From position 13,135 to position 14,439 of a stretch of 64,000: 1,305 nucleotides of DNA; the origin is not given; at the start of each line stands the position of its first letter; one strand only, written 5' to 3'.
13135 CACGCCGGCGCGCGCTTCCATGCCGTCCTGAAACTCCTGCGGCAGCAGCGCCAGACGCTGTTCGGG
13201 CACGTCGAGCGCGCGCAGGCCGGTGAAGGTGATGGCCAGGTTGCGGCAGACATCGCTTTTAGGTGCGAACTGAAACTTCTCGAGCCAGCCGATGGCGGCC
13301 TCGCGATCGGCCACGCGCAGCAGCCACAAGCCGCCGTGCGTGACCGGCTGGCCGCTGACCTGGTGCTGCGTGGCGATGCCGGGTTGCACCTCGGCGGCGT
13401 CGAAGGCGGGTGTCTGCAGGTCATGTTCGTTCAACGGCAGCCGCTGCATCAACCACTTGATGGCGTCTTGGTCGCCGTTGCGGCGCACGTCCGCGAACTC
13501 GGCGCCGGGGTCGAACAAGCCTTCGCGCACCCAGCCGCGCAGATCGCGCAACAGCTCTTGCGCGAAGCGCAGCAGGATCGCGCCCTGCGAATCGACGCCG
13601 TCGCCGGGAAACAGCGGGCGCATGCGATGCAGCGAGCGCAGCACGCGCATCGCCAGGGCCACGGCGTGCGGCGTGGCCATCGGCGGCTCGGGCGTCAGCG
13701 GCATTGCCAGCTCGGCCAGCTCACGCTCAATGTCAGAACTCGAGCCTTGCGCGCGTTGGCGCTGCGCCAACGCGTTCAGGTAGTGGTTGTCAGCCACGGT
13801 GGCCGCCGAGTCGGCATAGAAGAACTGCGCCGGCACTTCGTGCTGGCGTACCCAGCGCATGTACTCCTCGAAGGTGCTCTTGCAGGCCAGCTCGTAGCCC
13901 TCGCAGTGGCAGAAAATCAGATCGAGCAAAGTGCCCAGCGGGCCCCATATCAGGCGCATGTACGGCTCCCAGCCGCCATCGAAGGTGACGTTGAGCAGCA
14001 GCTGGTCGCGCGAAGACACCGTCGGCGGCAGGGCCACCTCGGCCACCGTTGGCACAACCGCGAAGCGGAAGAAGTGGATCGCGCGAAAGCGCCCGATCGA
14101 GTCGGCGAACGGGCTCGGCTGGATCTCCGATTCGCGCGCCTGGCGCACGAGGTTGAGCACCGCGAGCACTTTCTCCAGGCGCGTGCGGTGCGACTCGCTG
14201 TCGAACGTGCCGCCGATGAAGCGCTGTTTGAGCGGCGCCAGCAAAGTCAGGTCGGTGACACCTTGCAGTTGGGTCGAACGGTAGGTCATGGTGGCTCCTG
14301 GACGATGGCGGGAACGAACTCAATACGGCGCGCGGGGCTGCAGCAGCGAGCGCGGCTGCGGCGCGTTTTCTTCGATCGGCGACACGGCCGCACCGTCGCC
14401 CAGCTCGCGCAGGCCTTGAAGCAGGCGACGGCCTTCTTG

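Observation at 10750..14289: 1179-aa fusion of a DyP-type peroxidase and a cytochrome P450-like domain behind an unknown N-terminal domain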

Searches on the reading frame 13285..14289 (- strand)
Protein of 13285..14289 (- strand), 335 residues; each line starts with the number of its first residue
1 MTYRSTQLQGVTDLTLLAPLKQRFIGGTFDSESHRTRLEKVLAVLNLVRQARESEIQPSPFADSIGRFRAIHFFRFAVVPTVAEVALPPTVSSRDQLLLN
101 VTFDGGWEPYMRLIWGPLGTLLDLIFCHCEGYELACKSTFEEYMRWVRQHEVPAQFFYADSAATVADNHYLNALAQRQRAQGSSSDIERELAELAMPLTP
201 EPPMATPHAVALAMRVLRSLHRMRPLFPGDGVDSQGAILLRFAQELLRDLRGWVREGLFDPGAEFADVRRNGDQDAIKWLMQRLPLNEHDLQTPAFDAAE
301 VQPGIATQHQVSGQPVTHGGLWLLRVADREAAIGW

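Call 31: search_solved_structures(query=A2, max_evalue=10, show_alignments=2)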
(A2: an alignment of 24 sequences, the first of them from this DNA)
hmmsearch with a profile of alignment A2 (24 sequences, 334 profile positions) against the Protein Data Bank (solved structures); distinct sequences matched with E-value up to 10: 1.
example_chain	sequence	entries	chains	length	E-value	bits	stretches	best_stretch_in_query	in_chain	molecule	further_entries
8csh_D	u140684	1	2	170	0.24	14.4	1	166-289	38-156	Par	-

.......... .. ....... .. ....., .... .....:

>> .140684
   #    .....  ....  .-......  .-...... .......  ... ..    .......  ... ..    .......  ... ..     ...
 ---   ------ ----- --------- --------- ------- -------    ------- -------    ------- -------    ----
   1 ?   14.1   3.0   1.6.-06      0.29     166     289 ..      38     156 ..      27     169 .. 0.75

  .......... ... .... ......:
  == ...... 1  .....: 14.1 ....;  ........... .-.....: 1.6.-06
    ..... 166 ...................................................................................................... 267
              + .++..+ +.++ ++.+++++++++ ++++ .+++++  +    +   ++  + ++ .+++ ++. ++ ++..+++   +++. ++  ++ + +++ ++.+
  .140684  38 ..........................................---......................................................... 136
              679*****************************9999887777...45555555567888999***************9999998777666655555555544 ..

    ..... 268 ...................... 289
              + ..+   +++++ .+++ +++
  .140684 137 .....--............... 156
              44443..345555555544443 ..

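Call 33: find_homologous_proteins(query=A2, max_evalue=0.001)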
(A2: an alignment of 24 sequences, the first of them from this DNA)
Query A2 (24 sequences) (335 aa, profile of the alignment): 29 proteins with E <= 0.001 among 8000 candidates.
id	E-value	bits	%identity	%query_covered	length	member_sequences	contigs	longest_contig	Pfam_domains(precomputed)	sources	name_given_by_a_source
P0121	5.4e-127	442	52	99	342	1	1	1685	-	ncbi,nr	ncbi:MAG: hypothetical protein H7242_20880, partial [Microbacteriaceae bacterium]|nr:hypothetical pr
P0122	3.3e-116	407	37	98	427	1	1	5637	-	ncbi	ncbi:MAG: hypothetical protein ABIV63_05315, partial [Caldimonas sp.]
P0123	1.4e-114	401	37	96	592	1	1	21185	-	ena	-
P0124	1.5e-109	385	47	99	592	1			-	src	-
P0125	4.4e-105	370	38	94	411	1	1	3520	-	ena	-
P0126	1.3e-93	333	37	98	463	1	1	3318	-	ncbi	ncbi:MAG TPA: hypothetical protein VGD76_11095, partial [Ramlibacter sp.]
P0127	5.9e-93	330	44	86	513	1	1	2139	-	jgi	jgi:hypothetical protein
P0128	2.6e-92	328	36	82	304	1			-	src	-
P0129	5.4e-91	324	43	74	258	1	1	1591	-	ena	-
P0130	1.3e-87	313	38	74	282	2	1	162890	-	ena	-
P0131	1.6e-85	306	38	74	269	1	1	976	-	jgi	jgi:hypothetical protein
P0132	3.8e-85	305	43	58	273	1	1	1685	-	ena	-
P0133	4.7e-84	301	48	58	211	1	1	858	-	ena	-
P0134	6.1e-78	281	43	53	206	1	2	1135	-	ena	-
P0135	5.6e-76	275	43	64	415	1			-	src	-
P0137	1.2e-75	274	46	53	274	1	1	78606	-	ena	-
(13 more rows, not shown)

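Call 35: find_encoding_contigs(protein=P0130, flank=7000, max_places=1)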
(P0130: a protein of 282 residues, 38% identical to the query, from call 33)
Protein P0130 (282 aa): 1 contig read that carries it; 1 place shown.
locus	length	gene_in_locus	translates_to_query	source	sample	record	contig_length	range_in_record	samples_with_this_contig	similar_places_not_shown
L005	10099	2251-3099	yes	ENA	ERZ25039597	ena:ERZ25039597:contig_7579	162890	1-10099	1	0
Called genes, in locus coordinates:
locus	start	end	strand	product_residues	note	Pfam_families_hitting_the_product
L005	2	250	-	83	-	?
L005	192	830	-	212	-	PF01547:SBP_bac_1, PF13531:SBP_bac_11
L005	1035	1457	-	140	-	PF03479:PCC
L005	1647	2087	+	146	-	PF00582:Usp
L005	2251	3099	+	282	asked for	-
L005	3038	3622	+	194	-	-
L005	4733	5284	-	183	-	-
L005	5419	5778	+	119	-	-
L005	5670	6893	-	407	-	PF17874:TPR_MalT, PF07719:TPR_2 (faint), PF13374:TPR_10 (faint), PF13424:TPR_12 (weak)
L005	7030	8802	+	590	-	-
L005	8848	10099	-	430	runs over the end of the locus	PF00743:FMO-like (faint), PF07992:Pyr_redox_2 (weak), PF13738:Pyr_redox_3, PF13434:Lys_Orn_oxgnase (weak)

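Call 36: find_encoding_contigs(protein=P0137, flank=7000, max_places=1)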
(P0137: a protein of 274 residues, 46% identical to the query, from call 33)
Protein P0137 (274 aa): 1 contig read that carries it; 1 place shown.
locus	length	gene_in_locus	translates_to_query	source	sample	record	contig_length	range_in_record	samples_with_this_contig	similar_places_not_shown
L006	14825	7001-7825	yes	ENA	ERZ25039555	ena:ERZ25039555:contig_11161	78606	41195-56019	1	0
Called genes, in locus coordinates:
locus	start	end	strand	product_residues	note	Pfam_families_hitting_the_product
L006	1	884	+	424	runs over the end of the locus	PF02844:GARS_N, PF01071:GARS_A, PF02843:GARS_C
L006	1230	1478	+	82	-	-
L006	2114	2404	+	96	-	PF01218:Coprogen_oxidas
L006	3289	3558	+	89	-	-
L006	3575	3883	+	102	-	PF02590:SPOUT_MTase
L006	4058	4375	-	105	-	-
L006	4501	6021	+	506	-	-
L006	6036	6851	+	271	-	PF10150:RNase_E_G, PF20833:RNase_E_G_Thio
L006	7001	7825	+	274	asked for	-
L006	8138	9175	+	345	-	-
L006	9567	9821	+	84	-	-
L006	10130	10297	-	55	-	-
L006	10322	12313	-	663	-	PF07719:TPR_2 (faint), PF00515:TPR_1 (faint), PF17874:TPR_MalT (weak), PF13424:TPR_12 (weak)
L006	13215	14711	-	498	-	PF00083:Sugar_tr, PF07690:MFS_1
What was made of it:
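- The broken copies sit in assemblies whose neighbouring genes are also fragmented (call 36).
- Tried and rejected: Proteins of 270-350 aa on long contigs (P0130, P0137) turned out to be pieces of frameshifted genes in long-read assemblies, where the neighbouring genes are also broken (calls 33, 35, 36).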

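Call 37: predict_structure(alignment_id=A2)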
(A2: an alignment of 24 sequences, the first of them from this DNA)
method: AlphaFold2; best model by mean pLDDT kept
length: 335 residues; sequences in the alignment: 24
mean_pLDDT: 78.8   pTM: 0.73
mean pLDDT of the five models: 78.8, 76.8, 76.5, 76.2, 76.0
residues with pLDDT >= 90: 102; 70-90: 148; 50-70: 72; < 50: 13
segments of 3 or more residues with pLDDT < 50: 1-8, 160-163
pLDDT, mean of each block of 10 residues (from residue 1): 45 87 84 92 89 76 66 84 58 80 77 83 94 89 91 66 54 76 69 58 84 93 92 87 92 90 82 91 80 70 70 79 78 74
secondary structure, 60 per line:
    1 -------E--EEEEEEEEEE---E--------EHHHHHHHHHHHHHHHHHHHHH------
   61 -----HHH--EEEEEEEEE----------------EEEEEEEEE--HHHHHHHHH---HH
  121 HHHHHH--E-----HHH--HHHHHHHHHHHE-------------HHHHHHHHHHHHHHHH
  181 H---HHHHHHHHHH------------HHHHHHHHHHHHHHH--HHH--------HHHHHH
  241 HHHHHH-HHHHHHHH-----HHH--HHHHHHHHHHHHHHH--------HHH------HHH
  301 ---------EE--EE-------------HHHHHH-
elements in order: E11-20 H34-54 E71-79 E96-104 H107-115 H119-126 H140-150 H165-181 H185-194 H207-221 H235-246 H248-255 H266-280 H329-334
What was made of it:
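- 13405..14289 (-): N-terminal domain of unknown function, residues 1-295. Residues ~8-158 are ferredoxin-like alpha+beta; ~165-290 are helical. Conserved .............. and C127-H-C129-x-G-Y132 motifs. AF2 model pLDDT 79 (call 37).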

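Call 40: fold_search(model_id=the predicted structure, library=pdb)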
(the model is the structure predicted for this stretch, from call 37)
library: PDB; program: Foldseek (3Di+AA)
matches with E <= 10: 568; with E <= 0.001: 0
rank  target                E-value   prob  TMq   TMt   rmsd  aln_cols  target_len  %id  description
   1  3hds_C                7.7e-02  0.63  0.16  0.38   9.9       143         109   10  Crystal structure of 4-methylmuconolactone methylisomerase in complex with MES (released 2009-09-29)
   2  5xzq_B                1.1e-01  0.82  0.19  0.49   5.5       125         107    9  Hydroxynitrile lyase from Passiflora edulis (PeHNL) (released 2017-11-22)
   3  5xzq_F                1.4e-01  0.89  0.20  0.52   5.3       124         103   10  Hydroxynitrile lyase from Passiflora edulis (PeHNL) (released 2017-11-22)
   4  3hfk_C                1.7e-01  0.47  0.16  0.38   9.8       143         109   11  Crystal structure of 4-methylmuconolactone methylisomerase (H52A) in complex with 4-methylmuconolactone (released 2009-09-29)
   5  5xzq_K                1.8e-01  0.77  0.20  0.50   4.9       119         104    8  Hydroxynitrile lyase from Passiflora edulis (PeHNL) (released 2017-11-22)
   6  7tr6_P                1.8e-01  0.08  0.09  0.11  16.7       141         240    8  Cascade complex from type I-A CRISPR-Cas system (released 2022-08-10)
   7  5xzq_G                2.5e-01  0.85  0.21  0.54   4.7       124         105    8  Hydroxynitrile lyase from Passiflora edulis (PeHNL) (released 2017-11-22)
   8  5xzq_C                2.5e-01  0.66  0.19  0.48   5.4       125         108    9  Hydroxynitrile lyase from Passiflora edulis (PeHNL) (released 2017-11-22)
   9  5xzt_D                2.8e-01  0.89  0.22  0.58   4.1       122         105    7  C-terminal peptide depleted mutant of hydroxynitrile lyase from Passiflora edulis (PeHNL) (released 2017-11-22)
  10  8ozo_A                2.8e-01  0.77  0.20  0.51   5.5       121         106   11  Populus tremula stable protein 1 with N-terminal binding peptide extension (released 2024-03-27)
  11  6m0r_A                2.8e-01  0.06  0.11  0.06  29.3       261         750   13  2.7A Yeast Vo state3 (released 2020-11-04)
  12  3bn7                  2.9e-01  0.54  0.19  0.46   5.4       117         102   14  CRYSTAL STRUCTURE OF A DIMERIC FERREDOXIN-LIKE PROTEIN (CC_2267) FROM CAULOBACTER CRESCENTUS CB15 AT 1.64 A RESOLUTION (released 2007-12-25)
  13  3hfk_A                2.9e-01  0.33  0.15  0.35   9.9       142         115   10  Crystal structure of 4-methylmuconolactone methylisomerase (H52A) in complex with 4-methylmuconolactone (released 2009-09-29)
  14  9e7l_A                3.1e-01  0.06  0.12  0.07  29.0       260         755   11  Yeast V-ATPase Vo proton channel bound to nanobody 2WVA7 (released 2025-02-05)
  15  9moy_Q                3.2e-01  0.14  0.14  0.07  24.4       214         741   10  Reconstituted yeast V-ATPase bound to Rtc5p (released 2026-04-08)
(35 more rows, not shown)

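Call 58: search_protein_representatives(alignment_id=A2)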
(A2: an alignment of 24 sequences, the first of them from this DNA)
Query: 24 sequences, 334 profile positions. Proteins with E-value up to 0.001 (for the whole library): 694; up to 1e-10: 491; up to 1e-30: 360. The best 150 are listed.
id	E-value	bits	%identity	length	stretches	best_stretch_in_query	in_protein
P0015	2.9e-130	451.4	-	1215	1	1-334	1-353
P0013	1.0e-129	449.6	-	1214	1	1-334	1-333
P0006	4.9e-128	444.1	-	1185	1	5-334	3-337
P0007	1.5e-126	439.2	-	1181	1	1-334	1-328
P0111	3.4e-126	438.0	-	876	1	1-334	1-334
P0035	4.0e-125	434.5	-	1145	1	3-334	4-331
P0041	1.0e-123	429.8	-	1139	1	1-334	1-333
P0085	5.6e-123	427.4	-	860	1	5-334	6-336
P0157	9.0e-123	426.8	-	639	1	1-334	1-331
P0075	1.2e-119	416.5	-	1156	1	1-334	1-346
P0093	4.5e-119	414.6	-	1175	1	3-331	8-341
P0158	1.9e-118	412.5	-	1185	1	1-331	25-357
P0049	5.8e-117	407.7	-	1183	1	18-334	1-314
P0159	1.4e-116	406.4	-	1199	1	1-333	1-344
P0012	2.3e-116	405.7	-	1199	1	3-334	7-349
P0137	3.7e-76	273.5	-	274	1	1-207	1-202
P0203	7.2e-76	272.6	-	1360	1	3-333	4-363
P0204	3.6e-75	270.3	-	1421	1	1-334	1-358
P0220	5.7e-70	253.2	-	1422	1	4-334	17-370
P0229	1.2e-68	248.9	-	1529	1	6-334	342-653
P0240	1.2e-67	245.5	-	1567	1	5-332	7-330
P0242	1.5e-67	245.3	-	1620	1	5-333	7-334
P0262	8.2e-65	236.2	-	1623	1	5-328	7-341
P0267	2.7e-64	234.5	-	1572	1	4-334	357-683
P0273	7.0e-63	229.9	-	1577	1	6-334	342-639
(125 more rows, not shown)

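Call 59: search_protein_families(library=pfam, proteins=[P0242, P0240, P0229, P0267, P0204, P0203], max_evalue=0.01)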
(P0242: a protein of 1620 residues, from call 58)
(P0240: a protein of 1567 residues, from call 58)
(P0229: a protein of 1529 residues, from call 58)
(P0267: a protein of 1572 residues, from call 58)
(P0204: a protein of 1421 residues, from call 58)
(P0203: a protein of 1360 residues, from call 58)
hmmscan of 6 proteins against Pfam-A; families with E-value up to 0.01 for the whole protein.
P0242 (1620 aa): 2 families
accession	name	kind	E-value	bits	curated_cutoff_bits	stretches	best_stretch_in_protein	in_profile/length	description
PF20628.3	Dyp_perox_C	-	6.2e-05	23.2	20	1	643-711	86-137/166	Dyp-type peroxidase, C-terminal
PF13472.12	Lipase_GDSL_2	-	0.0037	18.2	32.9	0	1345-1568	3-175/178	GDSL-like Lipase/Acylhydrolase family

P0240 (1567 aa): 1 family
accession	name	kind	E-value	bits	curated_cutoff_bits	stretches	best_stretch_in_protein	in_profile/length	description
PF20628.3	Dyp_perox_C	-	0.00015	22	20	1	560-712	31-139/166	Dyp-type peroxidase, C-terminal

P0229 (1529 aa): 2 families
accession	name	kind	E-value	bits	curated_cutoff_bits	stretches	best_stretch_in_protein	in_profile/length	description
PF01734.28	Patatin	-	2.5e-16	60.9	27.7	1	5-204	1-186/191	Patatin-like phospholipase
PF20628.3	Dyp_perox_C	-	3e-08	34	20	1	876-1010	34-139/166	Dyp-type peroxidase, C-terminal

P0267 (1572 aa): 2 families
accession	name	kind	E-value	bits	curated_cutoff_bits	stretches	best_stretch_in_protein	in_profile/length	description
PF01734.28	Patatin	-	3.2e-19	70.3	27.7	1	7-211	1-188/191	Patatin-like phospholipase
PF20628.3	Dyp_perox_C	-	8.6e-07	29.3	20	1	961-1045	77-141/166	Dyp-type peroxidase, C-terminal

P0204 (1421 aa): 2 families
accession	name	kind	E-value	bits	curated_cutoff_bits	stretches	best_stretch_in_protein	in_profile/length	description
PF20628.3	Dyp_perox_C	-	5.2e-10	39.8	20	1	698-857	30-139/166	Dyp-type peroxidase, C-terminal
PF21105.3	DyP_N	-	0.0022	18.6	27.5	1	384-438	63-113/163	DyP dimeric alpha+beta barrel domain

P0203 (1360 aa): 2 families
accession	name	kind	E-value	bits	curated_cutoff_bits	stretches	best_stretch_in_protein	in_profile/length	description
PF20628.3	Dyp_perox_C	-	3.8e-05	24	20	1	704-751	100-139/166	Dyp-type peroxidase, C-terminal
PF21105.3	DyP_N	-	0.00025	21.7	27.5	1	333-440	2-115/163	DyP dimeric alpha+beta barrel domain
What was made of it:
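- A patatin domain fused to the N-terminus in P0229 and P0267 (Pfam E 2.5e-16 and 3e-19, call 59).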

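Call 61: list_cluster_members(proteins=[P0229, P0267, P0273, P0242, P0262, P0240, P0204, P0220, P0203, P0155])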
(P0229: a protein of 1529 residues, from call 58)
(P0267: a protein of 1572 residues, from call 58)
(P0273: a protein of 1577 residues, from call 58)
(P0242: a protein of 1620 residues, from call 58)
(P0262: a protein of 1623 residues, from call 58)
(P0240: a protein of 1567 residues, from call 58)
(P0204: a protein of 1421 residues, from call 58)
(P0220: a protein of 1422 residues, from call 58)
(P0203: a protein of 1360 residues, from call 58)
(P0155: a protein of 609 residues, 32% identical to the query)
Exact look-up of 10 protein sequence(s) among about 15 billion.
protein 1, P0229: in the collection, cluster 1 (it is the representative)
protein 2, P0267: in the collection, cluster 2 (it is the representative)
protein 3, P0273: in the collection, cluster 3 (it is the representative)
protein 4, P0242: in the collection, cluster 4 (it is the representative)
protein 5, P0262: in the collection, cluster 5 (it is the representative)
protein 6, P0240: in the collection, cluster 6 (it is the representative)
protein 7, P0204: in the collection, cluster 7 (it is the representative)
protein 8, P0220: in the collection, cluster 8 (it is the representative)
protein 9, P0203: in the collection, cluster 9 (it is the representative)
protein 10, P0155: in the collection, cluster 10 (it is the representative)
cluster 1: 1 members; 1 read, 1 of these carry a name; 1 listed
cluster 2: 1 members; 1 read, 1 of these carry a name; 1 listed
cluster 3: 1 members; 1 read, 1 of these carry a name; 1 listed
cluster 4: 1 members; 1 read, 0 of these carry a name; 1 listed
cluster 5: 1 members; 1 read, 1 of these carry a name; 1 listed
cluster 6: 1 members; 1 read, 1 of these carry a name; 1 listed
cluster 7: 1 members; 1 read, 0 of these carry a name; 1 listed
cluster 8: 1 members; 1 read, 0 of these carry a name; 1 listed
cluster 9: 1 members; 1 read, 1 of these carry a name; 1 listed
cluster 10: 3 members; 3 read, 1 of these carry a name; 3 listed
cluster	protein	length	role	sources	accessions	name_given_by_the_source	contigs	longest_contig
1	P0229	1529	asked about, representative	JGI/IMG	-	Dyp-type peroxidase family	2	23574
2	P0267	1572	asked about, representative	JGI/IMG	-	Dyp-type peroxidase family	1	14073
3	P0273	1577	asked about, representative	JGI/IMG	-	deferrochelatase/peroxidase EfeB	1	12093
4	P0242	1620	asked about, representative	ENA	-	-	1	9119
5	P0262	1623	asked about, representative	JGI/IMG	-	deferrochelatase/peroxidase EfeB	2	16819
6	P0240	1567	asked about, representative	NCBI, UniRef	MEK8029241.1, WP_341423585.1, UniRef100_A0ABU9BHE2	hypothetical protein AACH06_00285 [Ideonella sp. DXS29W] | Dyp-type peroxidase C-terminal domain-containing protein n=1 Tax=Ideonella lacteola ...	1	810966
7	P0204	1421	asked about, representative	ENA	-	-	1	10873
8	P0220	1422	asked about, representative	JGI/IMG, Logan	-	-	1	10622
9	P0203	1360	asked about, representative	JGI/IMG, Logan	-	hypothetical protein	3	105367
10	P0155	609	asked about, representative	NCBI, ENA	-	-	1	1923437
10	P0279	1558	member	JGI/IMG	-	Dyp-type peroxidase family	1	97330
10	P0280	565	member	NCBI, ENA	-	-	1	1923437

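Call 76: find_encoding_contigs(protein=P0229, flank=7000, max_places=1)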
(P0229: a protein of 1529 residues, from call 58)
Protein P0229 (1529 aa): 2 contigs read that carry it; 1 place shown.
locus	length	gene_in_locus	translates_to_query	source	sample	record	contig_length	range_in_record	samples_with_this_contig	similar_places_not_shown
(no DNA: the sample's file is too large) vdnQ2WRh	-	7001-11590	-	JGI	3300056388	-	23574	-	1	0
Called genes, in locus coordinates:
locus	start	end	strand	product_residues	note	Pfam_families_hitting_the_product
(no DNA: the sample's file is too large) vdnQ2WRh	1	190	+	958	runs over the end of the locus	PF00069:Pkinase, PF07714:PK_Tyr_Ser-Thr, PF17874:TPR_MalT, PF24885:TPR_NPHP3, PF13424:TPR_12, PF13374:TPR_10, PF13424:TPR_12, PF13374:TPR_10, +23 more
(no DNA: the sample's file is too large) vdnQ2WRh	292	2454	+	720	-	PF00801:PKD (weak)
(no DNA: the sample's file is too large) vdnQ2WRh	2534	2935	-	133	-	-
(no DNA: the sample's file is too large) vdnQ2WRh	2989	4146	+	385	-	PF01266:DAO, PF07992:Pyr_redox_2 (faint)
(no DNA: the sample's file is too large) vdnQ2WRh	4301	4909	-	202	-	-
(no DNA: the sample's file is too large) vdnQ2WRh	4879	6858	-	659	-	PF00069:Pkinase, PF03109:ABC1 (faint), PF07714:PK_Tyr_Ser-Thr, PF00069:Pkinase, PF07714:PK_Tyr_Ser-Thr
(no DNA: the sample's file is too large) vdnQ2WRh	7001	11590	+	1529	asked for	PF01734:Patatin, PF20628:Dyp_perox_C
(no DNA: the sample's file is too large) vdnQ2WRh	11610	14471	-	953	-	PF00211:Guanylate_cyc, PF07719:TPR_2 (faint), PF13191:AAA_16, PF13401:AAA_22 (faint), PF13424:TPR_12 (faint), PF13181:TPR_8 (faint)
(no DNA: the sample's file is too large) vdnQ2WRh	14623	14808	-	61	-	?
